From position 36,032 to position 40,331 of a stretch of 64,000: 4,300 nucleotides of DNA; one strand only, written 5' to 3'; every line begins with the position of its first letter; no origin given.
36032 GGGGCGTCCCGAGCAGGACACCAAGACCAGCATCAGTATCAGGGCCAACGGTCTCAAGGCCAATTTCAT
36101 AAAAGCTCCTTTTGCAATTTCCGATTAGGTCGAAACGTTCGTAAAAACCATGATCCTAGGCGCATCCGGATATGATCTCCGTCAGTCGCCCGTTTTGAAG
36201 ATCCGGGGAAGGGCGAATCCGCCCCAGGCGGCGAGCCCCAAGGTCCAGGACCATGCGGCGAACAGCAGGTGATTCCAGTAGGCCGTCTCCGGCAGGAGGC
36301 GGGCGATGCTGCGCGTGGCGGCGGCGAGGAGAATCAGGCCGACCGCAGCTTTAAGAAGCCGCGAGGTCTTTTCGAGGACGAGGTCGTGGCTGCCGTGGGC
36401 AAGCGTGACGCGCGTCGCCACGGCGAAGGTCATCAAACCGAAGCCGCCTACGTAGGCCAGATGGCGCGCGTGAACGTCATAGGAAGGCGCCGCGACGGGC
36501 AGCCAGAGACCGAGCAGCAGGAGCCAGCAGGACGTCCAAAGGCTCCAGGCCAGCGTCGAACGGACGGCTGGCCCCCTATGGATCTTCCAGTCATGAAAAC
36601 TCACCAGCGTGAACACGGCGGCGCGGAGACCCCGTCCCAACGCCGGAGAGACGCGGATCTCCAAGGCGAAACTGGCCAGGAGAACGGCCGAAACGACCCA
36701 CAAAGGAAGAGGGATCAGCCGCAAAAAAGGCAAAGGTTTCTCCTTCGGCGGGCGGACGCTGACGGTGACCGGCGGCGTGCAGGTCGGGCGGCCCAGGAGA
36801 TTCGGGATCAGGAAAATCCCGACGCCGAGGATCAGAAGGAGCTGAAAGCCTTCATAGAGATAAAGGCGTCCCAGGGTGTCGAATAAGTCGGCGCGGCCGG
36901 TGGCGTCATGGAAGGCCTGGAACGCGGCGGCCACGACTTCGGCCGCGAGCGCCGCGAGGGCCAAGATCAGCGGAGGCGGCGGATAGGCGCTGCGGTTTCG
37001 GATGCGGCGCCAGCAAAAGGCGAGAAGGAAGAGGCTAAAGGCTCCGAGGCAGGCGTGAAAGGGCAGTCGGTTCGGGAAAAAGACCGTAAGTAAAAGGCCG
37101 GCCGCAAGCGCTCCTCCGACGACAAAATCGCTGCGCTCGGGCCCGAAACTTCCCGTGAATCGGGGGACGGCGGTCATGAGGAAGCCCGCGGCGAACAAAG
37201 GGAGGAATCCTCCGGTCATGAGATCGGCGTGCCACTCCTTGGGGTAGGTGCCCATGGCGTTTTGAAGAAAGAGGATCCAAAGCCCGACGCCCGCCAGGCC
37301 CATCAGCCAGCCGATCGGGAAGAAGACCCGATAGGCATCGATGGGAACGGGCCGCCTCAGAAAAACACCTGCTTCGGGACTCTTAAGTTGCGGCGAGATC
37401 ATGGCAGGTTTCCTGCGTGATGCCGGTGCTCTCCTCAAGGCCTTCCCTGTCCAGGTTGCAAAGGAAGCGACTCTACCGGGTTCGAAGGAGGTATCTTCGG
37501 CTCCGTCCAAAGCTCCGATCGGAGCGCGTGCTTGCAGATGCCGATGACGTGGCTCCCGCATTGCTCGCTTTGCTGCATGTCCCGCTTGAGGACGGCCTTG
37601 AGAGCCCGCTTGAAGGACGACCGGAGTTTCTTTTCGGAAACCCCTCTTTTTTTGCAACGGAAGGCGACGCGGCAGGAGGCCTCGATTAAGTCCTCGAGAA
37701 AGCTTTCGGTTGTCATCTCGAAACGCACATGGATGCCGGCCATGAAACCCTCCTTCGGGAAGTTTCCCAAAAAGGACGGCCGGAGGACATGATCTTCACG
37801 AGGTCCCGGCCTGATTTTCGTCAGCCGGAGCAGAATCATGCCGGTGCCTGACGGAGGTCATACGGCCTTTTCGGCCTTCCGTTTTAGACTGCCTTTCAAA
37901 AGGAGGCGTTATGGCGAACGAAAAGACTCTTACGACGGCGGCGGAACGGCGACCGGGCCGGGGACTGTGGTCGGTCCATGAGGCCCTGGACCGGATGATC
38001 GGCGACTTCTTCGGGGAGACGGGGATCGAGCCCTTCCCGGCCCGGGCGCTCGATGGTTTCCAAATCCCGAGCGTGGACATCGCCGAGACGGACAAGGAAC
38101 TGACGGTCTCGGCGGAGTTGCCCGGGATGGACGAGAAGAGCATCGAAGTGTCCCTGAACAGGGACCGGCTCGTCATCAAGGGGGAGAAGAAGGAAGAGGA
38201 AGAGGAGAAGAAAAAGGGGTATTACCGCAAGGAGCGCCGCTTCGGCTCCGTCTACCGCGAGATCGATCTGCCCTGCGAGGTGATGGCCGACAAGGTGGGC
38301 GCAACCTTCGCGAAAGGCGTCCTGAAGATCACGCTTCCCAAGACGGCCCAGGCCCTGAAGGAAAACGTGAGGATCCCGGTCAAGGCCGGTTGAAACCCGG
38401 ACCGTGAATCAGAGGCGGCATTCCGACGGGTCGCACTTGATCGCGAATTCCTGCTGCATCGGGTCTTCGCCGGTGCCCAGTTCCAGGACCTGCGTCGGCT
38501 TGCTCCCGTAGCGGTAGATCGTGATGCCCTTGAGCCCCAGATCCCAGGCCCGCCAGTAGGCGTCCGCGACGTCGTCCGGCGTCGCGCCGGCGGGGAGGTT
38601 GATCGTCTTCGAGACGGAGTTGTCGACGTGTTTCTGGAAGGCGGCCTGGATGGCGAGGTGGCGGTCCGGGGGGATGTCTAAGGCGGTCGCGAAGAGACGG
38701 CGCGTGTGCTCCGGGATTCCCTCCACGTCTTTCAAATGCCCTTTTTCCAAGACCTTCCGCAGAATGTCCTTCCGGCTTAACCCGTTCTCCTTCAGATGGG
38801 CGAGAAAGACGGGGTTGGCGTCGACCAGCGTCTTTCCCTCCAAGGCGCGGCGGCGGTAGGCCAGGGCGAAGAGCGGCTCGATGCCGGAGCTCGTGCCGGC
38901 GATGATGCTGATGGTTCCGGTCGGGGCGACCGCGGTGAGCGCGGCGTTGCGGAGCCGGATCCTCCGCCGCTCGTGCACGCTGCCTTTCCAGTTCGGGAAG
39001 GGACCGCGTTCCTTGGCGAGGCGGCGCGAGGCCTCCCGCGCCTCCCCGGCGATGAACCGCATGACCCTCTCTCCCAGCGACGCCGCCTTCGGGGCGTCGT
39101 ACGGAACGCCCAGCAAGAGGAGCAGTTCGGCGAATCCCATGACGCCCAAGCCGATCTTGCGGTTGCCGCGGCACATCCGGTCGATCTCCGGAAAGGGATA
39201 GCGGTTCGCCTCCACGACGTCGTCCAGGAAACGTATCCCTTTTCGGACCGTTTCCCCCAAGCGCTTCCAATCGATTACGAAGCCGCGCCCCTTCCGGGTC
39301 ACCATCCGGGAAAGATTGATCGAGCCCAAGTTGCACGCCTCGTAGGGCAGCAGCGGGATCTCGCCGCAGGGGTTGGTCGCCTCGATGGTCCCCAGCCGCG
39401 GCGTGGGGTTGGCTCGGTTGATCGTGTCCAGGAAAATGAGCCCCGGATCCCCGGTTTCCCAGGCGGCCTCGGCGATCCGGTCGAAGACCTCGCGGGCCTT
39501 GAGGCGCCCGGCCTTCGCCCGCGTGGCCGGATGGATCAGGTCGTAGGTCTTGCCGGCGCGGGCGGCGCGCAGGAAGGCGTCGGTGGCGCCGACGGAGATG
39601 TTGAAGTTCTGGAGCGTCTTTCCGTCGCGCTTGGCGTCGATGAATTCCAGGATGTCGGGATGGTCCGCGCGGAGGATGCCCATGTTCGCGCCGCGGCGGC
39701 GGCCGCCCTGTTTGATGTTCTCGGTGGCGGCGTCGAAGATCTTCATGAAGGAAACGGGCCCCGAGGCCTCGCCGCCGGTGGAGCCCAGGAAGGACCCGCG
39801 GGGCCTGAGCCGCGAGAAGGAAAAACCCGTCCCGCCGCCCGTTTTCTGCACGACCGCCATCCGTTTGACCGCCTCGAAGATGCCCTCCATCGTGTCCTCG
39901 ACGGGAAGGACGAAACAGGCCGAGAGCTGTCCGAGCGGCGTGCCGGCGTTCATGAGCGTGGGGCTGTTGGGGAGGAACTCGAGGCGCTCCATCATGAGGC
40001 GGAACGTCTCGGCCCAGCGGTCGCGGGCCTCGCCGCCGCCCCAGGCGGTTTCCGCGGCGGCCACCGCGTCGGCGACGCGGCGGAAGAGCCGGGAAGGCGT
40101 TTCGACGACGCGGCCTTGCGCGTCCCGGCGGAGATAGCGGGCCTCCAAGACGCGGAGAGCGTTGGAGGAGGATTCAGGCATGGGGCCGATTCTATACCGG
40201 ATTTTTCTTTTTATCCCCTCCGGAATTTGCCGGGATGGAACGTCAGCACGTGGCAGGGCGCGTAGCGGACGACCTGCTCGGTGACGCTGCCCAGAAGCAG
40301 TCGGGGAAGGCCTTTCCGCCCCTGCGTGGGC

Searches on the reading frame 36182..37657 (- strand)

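Call 80: search_protein_families(library=pfam, proteins=[window:36182-37657:-], max_evalue=0.00001)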
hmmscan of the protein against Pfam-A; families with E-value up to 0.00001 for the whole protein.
window:36182-37657:- (491 aa): 1 family
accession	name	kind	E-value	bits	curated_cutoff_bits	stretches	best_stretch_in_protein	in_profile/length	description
PF05940.17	NnrS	-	1.4e-39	136.9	28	1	108-481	6-362/371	NnrS protein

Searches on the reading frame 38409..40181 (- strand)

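Call 80: search_protein_families(library=pfam, proteins=[window:38409-40181:-], max_evalue=0.00001)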
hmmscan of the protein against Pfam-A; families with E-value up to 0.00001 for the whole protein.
window:38409-40181:- (590 aa): 2 families
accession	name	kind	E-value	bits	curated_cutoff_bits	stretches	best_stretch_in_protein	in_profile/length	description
PF02867.20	Ribonuc_red_lgC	-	4e-138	461.7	23.9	2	87-405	1-346/523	Ribonucleotide reductase, barrel domain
PF00317.26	Ribonuc_red_lgN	-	3.5e-23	81.9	28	1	5-84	4-77/77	Ribonucleotide reductase, all-alpha domain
